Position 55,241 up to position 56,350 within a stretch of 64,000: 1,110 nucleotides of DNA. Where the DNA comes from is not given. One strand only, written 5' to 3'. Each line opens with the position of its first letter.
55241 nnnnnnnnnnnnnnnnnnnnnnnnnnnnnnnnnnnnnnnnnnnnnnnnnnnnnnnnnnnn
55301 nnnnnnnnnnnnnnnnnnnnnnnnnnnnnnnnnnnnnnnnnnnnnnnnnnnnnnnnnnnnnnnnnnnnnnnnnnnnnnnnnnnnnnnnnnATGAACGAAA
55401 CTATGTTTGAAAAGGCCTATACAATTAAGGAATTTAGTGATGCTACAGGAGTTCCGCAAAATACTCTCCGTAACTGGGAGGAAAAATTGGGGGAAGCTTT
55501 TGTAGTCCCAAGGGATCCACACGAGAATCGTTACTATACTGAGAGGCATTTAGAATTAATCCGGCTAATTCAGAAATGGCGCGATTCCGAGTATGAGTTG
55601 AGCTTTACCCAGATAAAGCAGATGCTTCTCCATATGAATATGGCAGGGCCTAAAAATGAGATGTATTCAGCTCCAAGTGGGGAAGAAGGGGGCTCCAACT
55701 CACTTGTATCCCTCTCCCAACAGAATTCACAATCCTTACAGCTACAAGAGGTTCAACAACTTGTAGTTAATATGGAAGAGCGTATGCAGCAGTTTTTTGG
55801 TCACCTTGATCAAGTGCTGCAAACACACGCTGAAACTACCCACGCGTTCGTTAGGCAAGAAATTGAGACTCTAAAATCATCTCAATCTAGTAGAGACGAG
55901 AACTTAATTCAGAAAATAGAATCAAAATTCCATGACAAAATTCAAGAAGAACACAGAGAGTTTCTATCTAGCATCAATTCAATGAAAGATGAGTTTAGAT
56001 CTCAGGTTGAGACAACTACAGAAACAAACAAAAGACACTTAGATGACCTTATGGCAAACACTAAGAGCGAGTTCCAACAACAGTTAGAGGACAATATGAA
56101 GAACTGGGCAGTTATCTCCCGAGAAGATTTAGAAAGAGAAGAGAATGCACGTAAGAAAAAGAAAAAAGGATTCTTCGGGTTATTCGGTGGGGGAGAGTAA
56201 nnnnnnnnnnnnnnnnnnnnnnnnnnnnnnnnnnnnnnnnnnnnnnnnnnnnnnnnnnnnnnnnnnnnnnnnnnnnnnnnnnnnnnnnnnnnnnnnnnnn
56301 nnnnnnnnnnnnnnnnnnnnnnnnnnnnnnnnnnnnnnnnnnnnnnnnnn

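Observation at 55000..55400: Dense iteron field (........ direct repeats at helical-phase spacing plus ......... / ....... inverted repeats) upstream of a MerR-HTH coiled-coil protein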

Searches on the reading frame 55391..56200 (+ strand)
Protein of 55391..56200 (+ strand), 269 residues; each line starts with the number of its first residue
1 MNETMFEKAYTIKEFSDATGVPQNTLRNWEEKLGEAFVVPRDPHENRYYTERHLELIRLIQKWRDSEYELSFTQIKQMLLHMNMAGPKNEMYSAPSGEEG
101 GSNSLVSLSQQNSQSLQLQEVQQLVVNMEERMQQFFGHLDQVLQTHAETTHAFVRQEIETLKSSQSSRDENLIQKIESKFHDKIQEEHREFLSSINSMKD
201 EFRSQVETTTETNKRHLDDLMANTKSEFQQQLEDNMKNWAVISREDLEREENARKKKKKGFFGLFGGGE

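Call 5: search_protein_families(library=pfam, proteins=[window:55391-56200:+], max_evalue=0.01)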
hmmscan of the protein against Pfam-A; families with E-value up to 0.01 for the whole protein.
window:55391-56200:+ (269 aa): 3 families
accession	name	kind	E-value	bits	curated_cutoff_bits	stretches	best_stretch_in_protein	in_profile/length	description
PF13411.12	MerR_1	-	7.1e-15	55.3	21.6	1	10-79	1-66/69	MerR HTH family regulatory protein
PF00376.29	MerR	-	2e-05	24.7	28.2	1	11-48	1-37/38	MerR family regulatory protein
PF20428.3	Sey1_3HB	-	0.0055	16.1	24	1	109-242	90-224/419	Sey1 three-helix bundle domain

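Call 18: search_solved_structures(query=window:55391-56200:+, max_evalue=1, show_alignments=2)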
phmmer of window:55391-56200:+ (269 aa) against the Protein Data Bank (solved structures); distinct sequences matched with E-value up to 1: 6.
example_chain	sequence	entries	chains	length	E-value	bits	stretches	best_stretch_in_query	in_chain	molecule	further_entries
3whp_A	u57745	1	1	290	0.011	18.9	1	9-65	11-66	Probable transcriptional regulator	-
5c8d_A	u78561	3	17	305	0.013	18.7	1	9-65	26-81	Light-dependent transcriptional regulator CarH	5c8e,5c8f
2jml_A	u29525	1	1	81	0.25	14.4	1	12-65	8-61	DNA BINDING DOMAIN/TRANSCRIPTIONAL REGULATOR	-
6vag_A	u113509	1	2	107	0.6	13.2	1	88-166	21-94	Phosphoprotein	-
5e01_A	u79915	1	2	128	0.81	12.8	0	9-68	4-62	Uncharacterized HTH-type transcriptional regulator HI_0186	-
5d8c_A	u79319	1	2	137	0.95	12.6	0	9-68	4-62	MerR family regulator protein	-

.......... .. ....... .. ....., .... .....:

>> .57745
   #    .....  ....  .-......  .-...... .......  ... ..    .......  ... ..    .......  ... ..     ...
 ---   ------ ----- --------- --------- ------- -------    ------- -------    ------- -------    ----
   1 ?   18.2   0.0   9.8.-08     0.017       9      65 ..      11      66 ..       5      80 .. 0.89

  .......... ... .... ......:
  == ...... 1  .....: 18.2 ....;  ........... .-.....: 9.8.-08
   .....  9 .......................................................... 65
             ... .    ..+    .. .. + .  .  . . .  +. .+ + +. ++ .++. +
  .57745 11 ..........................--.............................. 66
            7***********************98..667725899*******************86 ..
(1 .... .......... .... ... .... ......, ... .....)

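Call 19: find_homologous_proteins(query=window:55391-56200:+, max_evalue=0.00001)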
Query window:55391-56200:+ (269 aa): 9 proteins with E <= 0.00001 among 251 candidates.
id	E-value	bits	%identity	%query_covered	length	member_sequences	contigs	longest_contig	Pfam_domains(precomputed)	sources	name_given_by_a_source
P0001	4.8e-169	578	100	100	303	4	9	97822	PF13411.13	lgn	-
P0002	1.3e-168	577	100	99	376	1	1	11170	PF13411.13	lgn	-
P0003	8.6e-130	450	78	100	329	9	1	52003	PF13411.13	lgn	-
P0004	2.2e-107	376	64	96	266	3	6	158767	PF00376.30,PF13411.13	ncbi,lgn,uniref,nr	ncbi:helix-turn-helix domain-containing protein [Paenibacillus rubinfantis]|uniref:helix-turn-helix 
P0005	5.9e-104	365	63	96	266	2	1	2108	PF00376.30,PF13411.13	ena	-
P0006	4.2e-81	290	53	98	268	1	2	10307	PF00376.30,PF13411.13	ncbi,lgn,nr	ncbi:helix-turn-helix domain-containing protein [Bacillus cereus]|nr:helix-turn-helix domain-contain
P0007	7.0e-73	264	49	97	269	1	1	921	PF00376.30,PF13411.13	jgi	jgi:DNA-binding transcriptional MerR regulator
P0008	7.0e-68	247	49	97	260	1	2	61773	PF00376.30,PF13411.13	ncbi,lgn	ncbi:MAG: MerR family transcriptional regulator [Candidatus Pristimantibacillus sp.]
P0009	1.5e-39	154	36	95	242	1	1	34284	PF00376.30,PF13411.13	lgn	-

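Call 21: search_solved_structures(query=A2, max_evalue=10, show_alignments=0)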
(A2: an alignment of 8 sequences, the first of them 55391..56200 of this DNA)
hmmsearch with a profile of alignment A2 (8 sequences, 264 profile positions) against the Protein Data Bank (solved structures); distinct sequences matched with E-value up to 10: 48.
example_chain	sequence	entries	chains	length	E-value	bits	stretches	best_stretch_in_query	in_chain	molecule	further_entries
3s84_A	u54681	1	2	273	8.6e-07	32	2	176-236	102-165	Apolipoprotein A-IV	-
9hx4_F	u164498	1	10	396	8.4e-06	28.8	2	106-230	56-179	Apolipoprotein A-IV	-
3whp_A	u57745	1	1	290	0.00099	22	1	7-63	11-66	Probable transcriptional regulator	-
5c8d_A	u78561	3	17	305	0.0011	21.9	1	7-63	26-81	Light-dependent transcriptional regulator CarH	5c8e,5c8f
2n5e_A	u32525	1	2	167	0.0022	20.9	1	189-237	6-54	Apolipoprotein A-I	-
6pts_A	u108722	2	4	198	0.0048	19.7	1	177-238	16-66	Apolipoprotein A-I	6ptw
2msc_A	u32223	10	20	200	0.0051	19.7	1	177-238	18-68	Apolipoprotein A-I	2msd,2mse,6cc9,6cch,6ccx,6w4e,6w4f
4v6m_A0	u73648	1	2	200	0.0055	19.5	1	177-238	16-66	Apolipoprotein A-I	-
6clz_B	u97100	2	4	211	0.0058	19.5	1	176-220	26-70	Apolipoprotein A-I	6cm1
1av1_A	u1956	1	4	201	0.0062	19.4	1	177-237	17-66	APOLIPOPROTEIN A-I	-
7kjr_C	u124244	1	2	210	0.007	19.2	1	188-237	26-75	Apolipoprotein A-I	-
8eqs_C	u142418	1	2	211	0.0071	19.2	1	188-237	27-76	Apolipoprotein A-I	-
3k2s_A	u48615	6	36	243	0.009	18.8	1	187-237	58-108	Apolipoprotein A-I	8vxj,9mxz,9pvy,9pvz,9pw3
3qao_A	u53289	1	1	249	0.018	17.9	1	6-77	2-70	MerR-like transcriptional regulator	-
6ldi_G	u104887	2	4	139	0.018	17.9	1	7-68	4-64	HTH-type transcriptional regulator CueR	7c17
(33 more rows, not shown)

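Call 23: search_dna_similar(query=window:55391-56200:+, collection=plasmids, mode=protein, max_evalue=0.001, max_rows=60)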
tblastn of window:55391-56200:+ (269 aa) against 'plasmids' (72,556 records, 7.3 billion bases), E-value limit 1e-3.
Records with a match: 7; places in all: 7; records where one place covers at least 80% of the query: 4.
Best place of each record, by identity: >=99% 2; 60-80% 2; <60% 3.
By first word of the organism name: Paenibacillus 4; Cytobacillus 1; Vibrio 1; Rossellomorea 1.
By predicted mobility (MOB-suite, as given by PLSDB): non-mobilizable 7.
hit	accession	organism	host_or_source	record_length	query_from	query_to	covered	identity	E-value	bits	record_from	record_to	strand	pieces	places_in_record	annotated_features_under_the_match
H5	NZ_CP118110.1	Paenibacillus urinalis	Homo sapiens,blood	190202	1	254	94%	100.0%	3e-148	464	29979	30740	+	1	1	helix-turn-helix domain-containing protein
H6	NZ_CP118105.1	Paenibacillus urinalis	Homo sapiens,blood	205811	1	254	94%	100.0%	3e-148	464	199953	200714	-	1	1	helix-turn-helix domain-containing protein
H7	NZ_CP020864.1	Paenibacillus sp. Cedars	Single culture,Alkaline pool submerged ...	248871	1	248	92%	79.4%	2e-111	359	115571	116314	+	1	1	helix-turn-helix domain-containing protein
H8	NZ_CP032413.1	Paenibacillus lautus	single colony,Tattoo ink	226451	1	248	92%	78.6%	2e-110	357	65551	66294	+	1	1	helix-turn-helix domain-containing protein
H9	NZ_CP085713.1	Cytobacillus solani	single cell,soil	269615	1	79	29%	38.0%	5e-7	58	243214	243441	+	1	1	MerR family transcriptional regulator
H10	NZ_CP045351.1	Vibrio aquimaris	pure culture,Non-filtered water from ...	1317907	8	87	30%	37.0%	2e-4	50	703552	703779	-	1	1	none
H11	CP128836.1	Rossellomorea sp. AcN35-11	-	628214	7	70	24%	32.8%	2e-4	50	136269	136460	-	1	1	MerR family transcriptional regulator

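Call 40: find_related_loci(query=A2, collection=genome_contigs, flank=6000)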
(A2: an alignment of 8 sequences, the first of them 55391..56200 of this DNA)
Query A2 (269 aa) in genome_contigs; peptide patterns used: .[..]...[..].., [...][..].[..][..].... (x = any residue, [..] = any of these).
60 stretches matched a pattern; 18 encode a relative of the query (tblastn E <= 1e-3); 18 distinct loci.
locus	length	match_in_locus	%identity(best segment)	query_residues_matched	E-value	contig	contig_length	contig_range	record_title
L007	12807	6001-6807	100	1-269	0e+0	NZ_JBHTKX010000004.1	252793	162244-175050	Paenibacillus provencensis strain CCUG 53519 GCM70027460_29, whole genome shotgun sequence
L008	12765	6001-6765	63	1-259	4e-111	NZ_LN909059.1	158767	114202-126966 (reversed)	Paenibacillus rubinfantis strain MT18, whole genome shotgun sequence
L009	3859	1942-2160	37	5-79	7e-11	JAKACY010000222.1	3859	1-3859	MAG: Bacillota bacterium isolate WH4.bin35 NODE_23696_length_3859_cov_1.036174, whole genome shotgun sequence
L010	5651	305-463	39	8-63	2e-7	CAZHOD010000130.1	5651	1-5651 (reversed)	MAG TPA_asm: uncultured Spirochaetia bacterium isolate SRP141376_co2_363 genome assembly, contig: NODE_23714_length_5651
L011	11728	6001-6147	44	10-61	8e-7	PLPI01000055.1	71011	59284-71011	MAG: candidate division FCPU426 bacterium isolate bog_1181 73.20120700_S3D.51_contig_6018, whole genome shotgun sequence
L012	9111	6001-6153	41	10-63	1e-6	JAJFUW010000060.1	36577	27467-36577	MAG: Spirochaetia bacterium isolate bin.56 k141_4208160, whole genome shotgun sequence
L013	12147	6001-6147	42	10-61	3e-6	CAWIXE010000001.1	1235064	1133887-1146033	MAG: candidate division FCPU426 bacterium isolate MFD05705.bin.1.57 genome assembly, contig: contig_12779, whole genome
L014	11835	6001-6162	37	7-63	3e-6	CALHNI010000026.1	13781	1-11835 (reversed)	MAG: Candidatus Goldbacteria bacterium isolate N1_Bin_Bin_89_sub_1 genome assembly, contig: c_000003199612, whole genome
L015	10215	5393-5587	34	10-79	6e-6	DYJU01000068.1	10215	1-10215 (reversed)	MAG TPA_asm: Candidatus Methylomirabilis sp. isolate SulCav_AS07-7_2_29_45 SulCav_AS07_7_6410_length_10215_cov_30_763386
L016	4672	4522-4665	43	11-61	1e-5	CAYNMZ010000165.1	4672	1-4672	MAG TPA_asm: uncultured Spirochaetia bacterium isolate binchicken_co265_361 genome assembly, contig: NODE_23593_length_4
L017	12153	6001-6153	39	10-63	3e-5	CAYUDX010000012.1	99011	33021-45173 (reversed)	MAG TPA_asm: uncultured Spirochaetia bacterium isolate binchicken_co3_547 genome assembly, contig: NODE_511_length_99011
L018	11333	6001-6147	38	10-61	5e-5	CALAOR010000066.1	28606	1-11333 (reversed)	MAG TPA_asm: uncultured bacterium isolate ERR1035437_bin.115_CONCOCT_v1.1_MAG genome assembly, contig: ERZ1756482.1036,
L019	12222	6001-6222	31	10-90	4e-5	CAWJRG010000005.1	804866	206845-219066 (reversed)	MAG: uncultured bacterium isolate MFD03726.bin.1.65 genome assembly, contig: contig_13, whole genome shotgun sequence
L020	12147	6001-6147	42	10-61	8e-5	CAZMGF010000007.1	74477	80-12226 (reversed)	MAG TPA_asm: uncultured Spirochaetia bacterium isolate binchicken_co3_603 genome assembly, contig: NODE_918_length_74477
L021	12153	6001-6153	37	10-63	7e-5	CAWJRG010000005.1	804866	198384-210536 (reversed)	MAG: uncultured bacterium isolate MFD03726.bin.1.65 genome assembly, contig: contig_13, whole genome shotgun sequence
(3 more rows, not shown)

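Call 42: find_encoding_contigs(protein=P0006, flank=6000, max_places=3)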
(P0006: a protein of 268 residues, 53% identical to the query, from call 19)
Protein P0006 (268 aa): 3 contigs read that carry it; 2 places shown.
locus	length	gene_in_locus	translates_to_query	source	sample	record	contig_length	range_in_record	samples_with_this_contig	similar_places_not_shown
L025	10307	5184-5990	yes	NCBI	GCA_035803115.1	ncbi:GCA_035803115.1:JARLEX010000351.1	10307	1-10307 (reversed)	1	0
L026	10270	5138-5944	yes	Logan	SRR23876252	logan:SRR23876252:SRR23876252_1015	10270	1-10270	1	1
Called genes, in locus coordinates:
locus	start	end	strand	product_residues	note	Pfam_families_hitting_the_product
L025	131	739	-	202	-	-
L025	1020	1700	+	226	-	PF01381:HTH_3 (faint), PF13560:HTH_31 (weak), PF04397:LytTR (weak)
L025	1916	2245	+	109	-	-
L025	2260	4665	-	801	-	PF02534:T4SS-DNA_transf, PF10412:TrwB_AAD_bind (faint), PF12696:TraG-D_C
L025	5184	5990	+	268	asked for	PF13411:MerR_1, PF00376:MerR (faint)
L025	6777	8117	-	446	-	PF00091:Tubulin, PF22453:TubZ-like_C (weak)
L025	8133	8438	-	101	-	-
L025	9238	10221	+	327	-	PF13814:Replic_Relax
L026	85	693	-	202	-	-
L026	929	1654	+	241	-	PF01381:HTH_3 (faint), PF13560:HTH_31 (faint), PF04397:LytTR (weak)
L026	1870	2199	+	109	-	-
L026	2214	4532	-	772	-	PF02534:T4SS-DNA_transf, PF10412:TrwB_AAD_bind (faint), PF12696:TraG-D_C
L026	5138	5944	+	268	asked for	PF13411:MerR_1, PF00376:MerR (faint)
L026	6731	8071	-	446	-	PF00091:Tubulin, PF22453:TubZ-like_C (weak)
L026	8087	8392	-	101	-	-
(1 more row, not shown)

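Call 43: find_encoding_contigs(protein=P0008, flank=6000, max_places=3)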
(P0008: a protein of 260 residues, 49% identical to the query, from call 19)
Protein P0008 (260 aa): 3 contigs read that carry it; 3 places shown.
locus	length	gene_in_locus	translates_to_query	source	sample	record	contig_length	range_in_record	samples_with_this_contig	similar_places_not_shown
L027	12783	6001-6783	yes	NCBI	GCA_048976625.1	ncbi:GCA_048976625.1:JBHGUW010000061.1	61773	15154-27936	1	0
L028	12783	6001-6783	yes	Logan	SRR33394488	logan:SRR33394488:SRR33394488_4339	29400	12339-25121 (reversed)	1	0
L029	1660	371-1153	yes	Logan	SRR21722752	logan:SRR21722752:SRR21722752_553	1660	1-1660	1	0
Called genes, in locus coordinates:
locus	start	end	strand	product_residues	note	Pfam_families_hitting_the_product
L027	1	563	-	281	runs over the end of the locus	PF00575:S1 (faint)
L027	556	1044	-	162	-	-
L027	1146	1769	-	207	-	-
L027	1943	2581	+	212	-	PF12844:HTH_19 (faint), PF13560:HTH_31 (weak), PF01381:HTH_3 (weak)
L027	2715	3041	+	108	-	-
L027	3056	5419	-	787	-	PF10412:TrwB_AAD_bind (faint), PF12696:TraG-D_C (weak)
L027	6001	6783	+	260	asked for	PF00376:MerR (weak), PF13411:MerR_1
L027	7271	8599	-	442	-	PF00091:Tubulin, PF22453:TubZ-like_C (weak)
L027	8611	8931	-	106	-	-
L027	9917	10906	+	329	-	PF13814:Replic_Relax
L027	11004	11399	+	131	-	-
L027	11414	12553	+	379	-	PF12642:TpcC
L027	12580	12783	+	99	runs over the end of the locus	-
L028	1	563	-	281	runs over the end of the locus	PF00575:S1 (faint)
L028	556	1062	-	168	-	-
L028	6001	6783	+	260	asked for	PF00376:MerR (weak), PF13411:MerR_1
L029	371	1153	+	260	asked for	PF00376:MerR (weak), PF13411:MerR_1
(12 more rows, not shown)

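Call 44: find_encoding_contigs(protein=P0009, flank=6000, max_places=3)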
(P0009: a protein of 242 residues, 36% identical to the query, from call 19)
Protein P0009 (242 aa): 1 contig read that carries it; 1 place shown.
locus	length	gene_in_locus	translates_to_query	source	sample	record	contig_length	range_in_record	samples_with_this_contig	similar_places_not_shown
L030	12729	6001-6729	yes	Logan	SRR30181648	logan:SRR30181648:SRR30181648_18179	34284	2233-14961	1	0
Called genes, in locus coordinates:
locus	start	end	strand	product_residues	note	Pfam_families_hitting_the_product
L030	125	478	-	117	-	-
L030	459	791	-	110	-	-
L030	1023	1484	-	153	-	PF02586:SRAP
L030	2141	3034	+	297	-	PF01068:DNA_ligase_A_M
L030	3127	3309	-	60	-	-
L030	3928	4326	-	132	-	-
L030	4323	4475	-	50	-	-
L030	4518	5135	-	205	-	-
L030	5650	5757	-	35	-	-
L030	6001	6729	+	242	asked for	PF00376:MerR (weak), PF13411:MerR_1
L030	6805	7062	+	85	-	-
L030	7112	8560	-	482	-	-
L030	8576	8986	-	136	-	-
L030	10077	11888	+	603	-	PF13814:Replic_Relax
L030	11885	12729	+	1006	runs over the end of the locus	PF10412:TrwB_AAD_bind (weak), PF12696:TraG-D_C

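Call 86: predict_structure(alignment_id=A2)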
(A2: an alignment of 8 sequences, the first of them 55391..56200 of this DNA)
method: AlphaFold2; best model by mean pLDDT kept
length: 269 residues; sequences in the alignment: 8
mean_pLDDT: 75.5   pTM: 0.31
mean pLDDT of the five models: 75.5, 75.0, 74.0, 69.9, 67.9
residues with pLDDT >= 90: 64; 70-90: 124; 50-70: 37; < 50: 44
segments of 3 or more residues with pLDDT < 50: 1-6, 88-113, 257-260, 265-269
pLDDT, mean of each block of 10 residues (from residue 1): 52 87 88 84 81 85 78 85 60 36 37 54 74 86 93 94 95 94 94 92 88 85 86 74 56 51 47
secondary structure, 60 per line:
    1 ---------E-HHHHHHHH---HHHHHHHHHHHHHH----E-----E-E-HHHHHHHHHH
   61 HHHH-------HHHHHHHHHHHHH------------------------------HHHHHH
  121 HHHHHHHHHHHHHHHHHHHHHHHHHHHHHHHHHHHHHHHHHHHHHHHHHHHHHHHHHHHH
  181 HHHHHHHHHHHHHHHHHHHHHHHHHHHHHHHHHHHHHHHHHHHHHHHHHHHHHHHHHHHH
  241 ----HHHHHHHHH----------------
elements in order: H12-19 H23-36 H51-64 H72-84 H115-240 H245-253

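Call 88: fold_search(model_id=the predicted structure, library=pdb)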
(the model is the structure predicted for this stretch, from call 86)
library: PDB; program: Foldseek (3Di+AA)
matches with E <= 10: 437; with E <= 0.001: 1
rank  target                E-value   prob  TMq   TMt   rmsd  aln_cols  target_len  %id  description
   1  5d8c_A                7.5e-04  1.00  0.25  0.52   1.8        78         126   24  Crystal structure of HiNmlR, a MerR family regulator lacking the sensor domain, bound to promoter DNA (released 2016-06-29)
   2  5d8c_B                1.1e-03  1.00  0.26  0.52   2.1        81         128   26  Crystal structure of HiNmlR, a MerR family regulator lacking the sensor domain, bound to promoter DNA (released 2016-06-29)
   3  5d90_B                1.3e-03  1.00  0.24  0.50   2.4        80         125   25  Crystal structure of HiNmlR, a MerR family regulator lacking the sensor domain, bound to promoter DNA (released 2016-06-29)
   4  5e01_B                2.0e-03  1.00  0.25  0.51   2.4        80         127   26  Crystal structure of HiNmlR, a MerR family regulator lacking the sensor domain, bound to palyndromic promoter DNA (released 2016-06-29)
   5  5d90_C                2.0e-03  1.00  0.25  0.49   2.1        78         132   27  Crystal structure of HiNmlR, a MerR family regulator lacking the sensor domain, bound to promoter DNA (released 2016-06-29)
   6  5d90_A                2.6e-03  1.00  0.25  0.51   2.1        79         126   24  Crystal structure of HiNmlR, a MerR family regulator lacking the sensor domain, bound to promoter DNA (released 2016-06-29)
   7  3gpv_A                4.4e-03  1.00  0.25  0.55  21.5       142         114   17  Crystal structure of a transcriptional regulator, MerR family from Bacillus thuringiensis (released 2009-04-14)
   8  1r8d_A                5.3e-03  1.00  0.24  0.55  20.8       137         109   19  Crystal Structure of MtaN Bound to DNA (released 2004-08-17)
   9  1r8d_B                6.9e-03  1.00  0.24  0.56  20.8       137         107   19  Crystal Structure of MtaN Bound to DNA (released 2004-08-17)
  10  5i44_G                7.9e-03  1.00  0.22  0.80   1.9        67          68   13  Structure of RacA-DNA complex; P21 form (released 2016-05-04)
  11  3qao                  7.9e-03  1.00  0.24  0.45  21.9       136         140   18  The crystal structure of the N-terminal domain of a MerR-like transcriptional regulator from Listeria monocytogenes EGD- (released 2011-01-26)
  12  3hh0_B                7.9e-03  1.00  0.24  0.48  20.1       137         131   15  Crystal structure of a transcriptional regulator, MerR family from Bacillus cereus (released 2009-05-26)
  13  5i44_A                9.0e-03  1.00  0.21  0.78   1.8        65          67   12  Structure of RacA-DNA complex; P21 form (released 2016-05-04)
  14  3gpv_B                9.0e-03  1.00  0.25  0.54  21.2       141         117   18  Crystal structure of a transcriptional regulator, MerR family from Bacillus thuringiensis (released 2009-04-14)
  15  5c8d_E                9.6e-03  1.00  0.24  0.23   2.0        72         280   28  Crystal structure of full-length Thermus thermophilus CarH bound to adenosylcobalamin (dark state) (released 2015-09-30)
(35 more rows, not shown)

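Call 89: search_protein_families(library=ncbifam, proteins=[window:55391-56200:+], max_evalue=0.01)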
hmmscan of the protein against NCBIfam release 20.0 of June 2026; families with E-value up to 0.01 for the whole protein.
window:55391-56200:+ (269 aa): 6 families
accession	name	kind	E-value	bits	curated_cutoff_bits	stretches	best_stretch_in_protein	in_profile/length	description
NF052513.1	TransRegCarH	equivalog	0.00024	20.5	400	1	9-65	6-61/274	HTH-type transcriptional repressor CarH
NF047758.1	LIC12936_fam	equivalog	0.0023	17.8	250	0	47-90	185-228/229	LIC_12936 family protein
NF047375.1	HeatShock_HspR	equivalog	0.0054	16.7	105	0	9-79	3-70/92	heat shock protein transcriptional repressor HspR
TIGR02047.1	CadR-PbrR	equivalog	0.0064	16.5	151.45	0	12-80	3-68/127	Cd(II)/Pb(II)-responsive transcriptional regulator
NF041849.1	trans_regNmlR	equivalog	0.008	16.2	175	0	11-66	2-56/117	stress response transcriptional regulator NmlR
TIGR02044.1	CueR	equivalog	0.0082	16.2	147.4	0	12-82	3-70/127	Cu(I)-responsive transcriptional regulator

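Call 94: find_related_loci(query=A2, collection=metagenome_contigs, flank=4000)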
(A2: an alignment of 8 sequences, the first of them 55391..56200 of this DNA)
Query A2 (269 aa) in metagenome_contigs; peptide patterns used: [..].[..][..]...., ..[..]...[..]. (x = any residue, [..] = any of these).
315 stretches matched a pattern; 1 encode a relative of the query (tblastn E <= 1e-3); 1 distinct loci.
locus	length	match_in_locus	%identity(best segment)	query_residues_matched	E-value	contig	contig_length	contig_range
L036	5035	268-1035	64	1-258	3e-112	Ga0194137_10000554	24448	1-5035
